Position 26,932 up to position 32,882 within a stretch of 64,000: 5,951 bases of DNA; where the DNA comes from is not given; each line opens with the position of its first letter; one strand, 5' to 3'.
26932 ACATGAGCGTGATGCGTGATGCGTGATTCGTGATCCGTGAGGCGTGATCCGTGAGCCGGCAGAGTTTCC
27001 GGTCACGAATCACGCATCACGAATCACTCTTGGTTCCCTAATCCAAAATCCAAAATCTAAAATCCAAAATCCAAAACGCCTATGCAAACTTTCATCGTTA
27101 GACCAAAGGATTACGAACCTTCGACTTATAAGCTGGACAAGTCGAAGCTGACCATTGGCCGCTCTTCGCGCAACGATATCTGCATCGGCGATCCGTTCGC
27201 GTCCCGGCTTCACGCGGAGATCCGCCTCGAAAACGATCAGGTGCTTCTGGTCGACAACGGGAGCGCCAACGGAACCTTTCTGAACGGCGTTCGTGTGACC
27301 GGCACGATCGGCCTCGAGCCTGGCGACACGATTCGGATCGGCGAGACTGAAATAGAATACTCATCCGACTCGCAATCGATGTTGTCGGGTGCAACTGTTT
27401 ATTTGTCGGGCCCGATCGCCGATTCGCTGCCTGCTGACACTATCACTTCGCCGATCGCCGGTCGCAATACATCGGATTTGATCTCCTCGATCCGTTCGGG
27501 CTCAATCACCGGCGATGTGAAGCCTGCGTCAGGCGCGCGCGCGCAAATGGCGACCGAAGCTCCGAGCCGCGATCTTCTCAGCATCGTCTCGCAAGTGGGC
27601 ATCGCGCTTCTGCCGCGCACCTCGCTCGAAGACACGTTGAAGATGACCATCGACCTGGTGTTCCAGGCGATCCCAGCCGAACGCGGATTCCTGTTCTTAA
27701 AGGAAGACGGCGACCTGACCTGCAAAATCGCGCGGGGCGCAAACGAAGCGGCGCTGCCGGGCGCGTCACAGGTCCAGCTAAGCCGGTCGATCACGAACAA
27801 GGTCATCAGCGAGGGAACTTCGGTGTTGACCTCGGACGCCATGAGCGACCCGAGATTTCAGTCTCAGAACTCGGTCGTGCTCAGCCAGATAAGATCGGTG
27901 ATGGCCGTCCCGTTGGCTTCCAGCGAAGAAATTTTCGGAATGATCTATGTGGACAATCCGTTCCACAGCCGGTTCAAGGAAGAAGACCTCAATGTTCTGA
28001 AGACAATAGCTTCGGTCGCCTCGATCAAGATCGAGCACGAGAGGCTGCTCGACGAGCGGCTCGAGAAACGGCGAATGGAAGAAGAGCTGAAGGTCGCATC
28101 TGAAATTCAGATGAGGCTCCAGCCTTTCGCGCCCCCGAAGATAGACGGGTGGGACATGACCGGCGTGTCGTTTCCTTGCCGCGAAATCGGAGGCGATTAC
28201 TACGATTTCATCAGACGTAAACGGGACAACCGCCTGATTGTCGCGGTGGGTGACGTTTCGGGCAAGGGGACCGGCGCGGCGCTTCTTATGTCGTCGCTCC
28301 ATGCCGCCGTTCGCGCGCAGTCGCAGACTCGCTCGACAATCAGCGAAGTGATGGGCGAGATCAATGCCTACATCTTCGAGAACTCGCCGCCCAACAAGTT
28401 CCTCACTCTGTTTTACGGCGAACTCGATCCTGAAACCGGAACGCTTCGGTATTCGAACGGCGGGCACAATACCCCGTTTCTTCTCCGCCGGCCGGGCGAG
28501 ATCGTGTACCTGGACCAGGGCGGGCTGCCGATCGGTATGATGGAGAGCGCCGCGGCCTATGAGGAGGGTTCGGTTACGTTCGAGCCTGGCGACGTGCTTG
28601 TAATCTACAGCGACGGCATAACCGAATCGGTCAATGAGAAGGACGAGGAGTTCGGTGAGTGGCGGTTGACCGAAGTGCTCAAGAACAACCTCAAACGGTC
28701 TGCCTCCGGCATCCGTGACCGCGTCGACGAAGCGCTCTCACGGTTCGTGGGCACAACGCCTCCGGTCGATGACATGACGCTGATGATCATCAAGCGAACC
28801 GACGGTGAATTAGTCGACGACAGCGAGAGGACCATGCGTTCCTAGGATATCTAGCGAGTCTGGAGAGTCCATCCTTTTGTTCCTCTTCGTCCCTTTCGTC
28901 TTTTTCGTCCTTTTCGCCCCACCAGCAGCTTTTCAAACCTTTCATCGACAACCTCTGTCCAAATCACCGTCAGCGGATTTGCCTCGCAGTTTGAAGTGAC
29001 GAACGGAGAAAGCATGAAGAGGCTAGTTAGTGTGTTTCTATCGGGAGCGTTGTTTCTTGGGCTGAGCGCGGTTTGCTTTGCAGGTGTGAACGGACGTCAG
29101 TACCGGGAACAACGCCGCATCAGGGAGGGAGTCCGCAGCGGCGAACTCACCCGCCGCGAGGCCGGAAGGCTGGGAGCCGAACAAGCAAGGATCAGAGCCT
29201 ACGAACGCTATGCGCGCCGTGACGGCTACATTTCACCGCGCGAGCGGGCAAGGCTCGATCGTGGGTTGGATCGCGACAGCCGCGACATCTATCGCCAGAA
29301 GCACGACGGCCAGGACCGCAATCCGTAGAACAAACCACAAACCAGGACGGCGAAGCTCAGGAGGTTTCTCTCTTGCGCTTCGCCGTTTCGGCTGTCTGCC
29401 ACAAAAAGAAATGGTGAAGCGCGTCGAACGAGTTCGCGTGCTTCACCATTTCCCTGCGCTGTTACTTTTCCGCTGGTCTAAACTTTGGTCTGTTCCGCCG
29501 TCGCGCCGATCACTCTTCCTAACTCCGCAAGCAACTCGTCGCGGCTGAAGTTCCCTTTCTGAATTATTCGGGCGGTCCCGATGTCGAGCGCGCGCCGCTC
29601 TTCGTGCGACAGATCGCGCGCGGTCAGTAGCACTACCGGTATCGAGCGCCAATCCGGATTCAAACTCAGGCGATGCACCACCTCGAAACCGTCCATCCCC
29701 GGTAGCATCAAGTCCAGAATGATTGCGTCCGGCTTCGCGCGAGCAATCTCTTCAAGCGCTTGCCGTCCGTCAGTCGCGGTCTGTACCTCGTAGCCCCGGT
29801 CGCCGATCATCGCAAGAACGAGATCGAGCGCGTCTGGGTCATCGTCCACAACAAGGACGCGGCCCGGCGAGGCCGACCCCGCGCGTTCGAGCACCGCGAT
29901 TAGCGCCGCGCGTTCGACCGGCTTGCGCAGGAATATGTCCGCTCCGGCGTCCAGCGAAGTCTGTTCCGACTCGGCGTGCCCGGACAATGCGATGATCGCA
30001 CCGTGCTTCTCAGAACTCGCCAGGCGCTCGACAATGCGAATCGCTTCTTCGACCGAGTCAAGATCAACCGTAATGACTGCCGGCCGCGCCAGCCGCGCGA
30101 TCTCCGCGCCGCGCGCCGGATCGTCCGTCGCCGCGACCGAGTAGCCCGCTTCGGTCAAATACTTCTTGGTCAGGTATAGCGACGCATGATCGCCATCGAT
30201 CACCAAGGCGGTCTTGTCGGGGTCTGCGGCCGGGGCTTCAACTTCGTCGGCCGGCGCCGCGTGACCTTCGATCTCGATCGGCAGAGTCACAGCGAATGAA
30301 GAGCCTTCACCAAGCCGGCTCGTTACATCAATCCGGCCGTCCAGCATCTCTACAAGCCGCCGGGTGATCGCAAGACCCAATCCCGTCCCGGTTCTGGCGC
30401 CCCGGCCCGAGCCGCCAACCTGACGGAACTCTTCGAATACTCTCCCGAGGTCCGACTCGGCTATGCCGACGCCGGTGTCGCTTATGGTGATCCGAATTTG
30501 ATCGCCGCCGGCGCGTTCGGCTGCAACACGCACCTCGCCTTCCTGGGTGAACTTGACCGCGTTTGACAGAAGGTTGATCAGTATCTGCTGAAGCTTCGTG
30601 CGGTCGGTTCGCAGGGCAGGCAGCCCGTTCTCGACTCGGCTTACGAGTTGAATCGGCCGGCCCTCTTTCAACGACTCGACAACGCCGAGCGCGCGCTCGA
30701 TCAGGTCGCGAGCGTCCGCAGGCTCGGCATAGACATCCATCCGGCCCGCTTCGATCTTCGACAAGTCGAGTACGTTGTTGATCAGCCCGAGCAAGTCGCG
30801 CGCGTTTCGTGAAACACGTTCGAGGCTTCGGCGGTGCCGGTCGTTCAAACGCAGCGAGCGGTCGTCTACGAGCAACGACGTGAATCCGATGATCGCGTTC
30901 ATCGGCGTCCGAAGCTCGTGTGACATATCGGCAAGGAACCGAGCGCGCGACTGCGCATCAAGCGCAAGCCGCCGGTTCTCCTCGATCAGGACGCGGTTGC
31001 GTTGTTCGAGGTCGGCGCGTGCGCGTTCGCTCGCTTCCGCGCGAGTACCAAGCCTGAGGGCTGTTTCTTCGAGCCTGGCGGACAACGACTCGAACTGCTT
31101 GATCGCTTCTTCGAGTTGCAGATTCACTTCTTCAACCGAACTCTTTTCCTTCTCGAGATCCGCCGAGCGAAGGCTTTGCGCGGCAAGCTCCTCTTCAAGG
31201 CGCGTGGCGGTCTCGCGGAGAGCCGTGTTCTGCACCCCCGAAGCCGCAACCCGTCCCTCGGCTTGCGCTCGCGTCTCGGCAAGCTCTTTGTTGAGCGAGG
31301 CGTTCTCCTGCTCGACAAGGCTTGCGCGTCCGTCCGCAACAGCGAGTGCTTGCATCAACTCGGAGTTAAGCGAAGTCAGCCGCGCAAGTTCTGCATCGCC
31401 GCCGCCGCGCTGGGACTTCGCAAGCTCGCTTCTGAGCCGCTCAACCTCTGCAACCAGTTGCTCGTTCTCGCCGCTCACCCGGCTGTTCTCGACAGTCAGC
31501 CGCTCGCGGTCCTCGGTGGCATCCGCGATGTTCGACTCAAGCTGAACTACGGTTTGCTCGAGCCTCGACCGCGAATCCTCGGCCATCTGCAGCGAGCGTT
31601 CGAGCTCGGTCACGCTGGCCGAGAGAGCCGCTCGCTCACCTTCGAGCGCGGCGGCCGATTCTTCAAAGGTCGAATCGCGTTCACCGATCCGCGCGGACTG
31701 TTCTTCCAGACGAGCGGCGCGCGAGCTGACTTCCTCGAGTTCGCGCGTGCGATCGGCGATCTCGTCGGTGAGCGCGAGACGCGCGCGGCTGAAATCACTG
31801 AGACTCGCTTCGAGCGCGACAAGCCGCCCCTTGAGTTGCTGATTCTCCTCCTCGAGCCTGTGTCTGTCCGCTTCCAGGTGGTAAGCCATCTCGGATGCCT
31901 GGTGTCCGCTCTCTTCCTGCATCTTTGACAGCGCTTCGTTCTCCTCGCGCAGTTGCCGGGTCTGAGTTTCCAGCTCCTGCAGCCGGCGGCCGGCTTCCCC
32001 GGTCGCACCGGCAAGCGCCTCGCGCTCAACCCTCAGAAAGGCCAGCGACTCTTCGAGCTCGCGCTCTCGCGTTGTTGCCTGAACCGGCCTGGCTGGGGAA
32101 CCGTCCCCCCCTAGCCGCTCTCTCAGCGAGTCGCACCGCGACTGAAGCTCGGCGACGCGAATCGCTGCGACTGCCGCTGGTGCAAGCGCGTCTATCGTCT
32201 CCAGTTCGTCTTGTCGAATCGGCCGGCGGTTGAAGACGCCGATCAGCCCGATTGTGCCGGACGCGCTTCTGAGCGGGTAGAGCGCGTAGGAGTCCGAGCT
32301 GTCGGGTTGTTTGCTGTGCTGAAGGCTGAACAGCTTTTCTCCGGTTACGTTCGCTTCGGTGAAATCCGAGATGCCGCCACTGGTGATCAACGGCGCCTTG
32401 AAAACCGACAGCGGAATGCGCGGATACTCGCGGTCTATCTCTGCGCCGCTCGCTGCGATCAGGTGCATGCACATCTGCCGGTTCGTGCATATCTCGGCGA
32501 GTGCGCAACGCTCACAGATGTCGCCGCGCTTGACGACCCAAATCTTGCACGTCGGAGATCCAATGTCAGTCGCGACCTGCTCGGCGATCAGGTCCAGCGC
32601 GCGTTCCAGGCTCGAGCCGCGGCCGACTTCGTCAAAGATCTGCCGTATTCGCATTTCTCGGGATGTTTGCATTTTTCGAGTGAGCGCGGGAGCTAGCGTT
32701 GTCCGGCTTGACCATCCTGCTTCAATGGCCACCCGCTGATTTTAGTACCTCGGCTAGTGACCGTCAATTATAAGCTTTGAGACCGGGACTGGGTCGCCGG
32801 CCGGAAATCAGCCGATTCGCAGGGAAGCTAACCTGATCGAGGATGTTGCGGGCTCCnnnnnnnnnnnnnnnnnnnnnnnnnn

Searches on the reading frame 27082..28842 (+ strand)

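Call 30: search_protein_families(library=pfam, proteins=[window:27082-28842:+], max_evalue=0.00001)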
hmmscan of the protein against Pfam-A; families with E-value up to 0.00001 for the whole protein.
window:27082-28842:+ (587 aa): 6 families
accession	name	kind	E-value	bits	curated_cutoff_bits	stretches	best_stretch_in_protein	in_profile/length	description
PF07228.17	SpoIIE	-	2.7e-49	168.2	25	1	382-572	2-191/192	Stage II sporulation protein E (SpoIIE)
PF00498.31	FHA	-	4.3e-20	72.3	20.7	1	24-87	2-67/67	FHA domain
PF01590.32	GAF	-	1e-14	55.6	22.4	1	182-316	2-132/133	GAF domain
PF16697.10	Yop-YscD_cpl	-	1.5e-13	51.2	33.2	1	15-91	11-88/94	Inner membrane component of T3SS, cytoplasmic domain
PF13185.12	GAF_2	-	2.5e-12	47.6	28.6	1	180-318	2-136/136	GAF domain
PF13492.12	GAF_3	-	7.4e-11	43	27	1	181-319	1-129/129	GAF domain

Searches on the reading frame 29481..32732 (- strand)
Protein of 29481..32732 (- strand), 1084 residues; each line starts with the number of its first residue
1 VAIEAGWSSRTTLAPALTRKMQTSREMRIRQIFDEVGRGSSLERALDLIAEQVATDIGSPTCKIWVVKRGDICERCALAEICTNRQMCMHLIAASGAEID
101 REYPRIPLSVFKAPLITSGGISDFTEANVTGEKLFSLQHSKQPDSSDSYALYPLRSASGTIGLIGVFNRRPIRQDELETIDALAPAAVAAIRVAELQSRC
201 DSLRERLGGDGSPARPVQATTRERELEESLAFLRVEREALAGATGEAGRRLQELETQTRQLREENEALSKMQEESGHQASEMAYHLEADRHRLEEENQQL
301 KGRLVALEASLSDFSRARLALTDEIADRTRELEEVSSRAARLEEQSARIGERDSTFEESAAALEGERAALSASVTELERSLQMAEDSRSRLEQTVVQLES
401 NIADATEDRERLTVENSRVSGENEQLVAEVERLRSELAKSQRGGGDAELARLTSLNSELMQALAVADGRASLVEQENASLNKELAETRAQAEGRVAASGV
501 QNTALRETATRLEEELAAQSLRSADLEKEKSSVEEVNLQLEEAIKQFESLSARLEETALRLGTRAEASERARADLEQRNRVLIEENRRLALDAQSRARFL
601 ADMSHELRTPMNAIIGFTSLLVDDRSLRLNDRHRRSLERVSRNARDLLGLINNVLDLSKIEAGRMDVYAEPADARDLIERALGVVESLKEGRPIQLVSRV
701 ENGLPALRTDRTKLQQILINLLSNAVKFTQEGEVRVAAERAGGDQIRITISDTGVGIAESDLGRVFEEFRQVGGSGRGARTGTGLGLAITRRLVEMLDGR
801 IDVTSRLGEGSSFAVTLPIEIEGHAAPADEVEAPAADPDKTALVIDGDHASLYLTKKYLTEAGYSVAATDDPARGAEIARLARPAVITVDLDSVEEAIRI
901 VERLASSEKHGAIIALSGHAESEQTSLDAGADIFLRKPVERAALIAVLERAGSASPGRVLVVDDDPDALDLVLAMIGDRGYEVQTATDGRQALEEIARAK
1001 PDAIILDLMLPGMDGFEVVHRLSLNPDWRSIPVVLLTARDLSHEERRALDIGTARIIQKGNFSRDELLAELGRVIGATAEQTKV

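Call 30: search_protein_families(library=pfam, proteins=[window:29481-32732:-], max_evalue=0.00001)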
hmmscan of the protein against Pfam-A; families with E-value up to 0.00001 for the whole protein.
window:29481-32732:- (1084 aa): 3 families
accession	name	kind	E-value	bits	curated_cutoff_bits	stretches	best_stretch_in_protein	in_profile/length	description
PF00072.30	Response_reg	-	7.3e-36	123.2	30.2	2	959-1070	1-109/111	Response regulator receiver domain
PF02518.31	HATPase_c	-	3.4e-28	98.7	26.4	1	710-820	2-110/111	Histidine kinase-, DNA gyrase B-, and HSP90-like ATPase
PF00512.31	HisKA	-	5.3e-20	71.7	26.9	1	596-663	2-66/66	His Kinase A (phospho-acceptor) domain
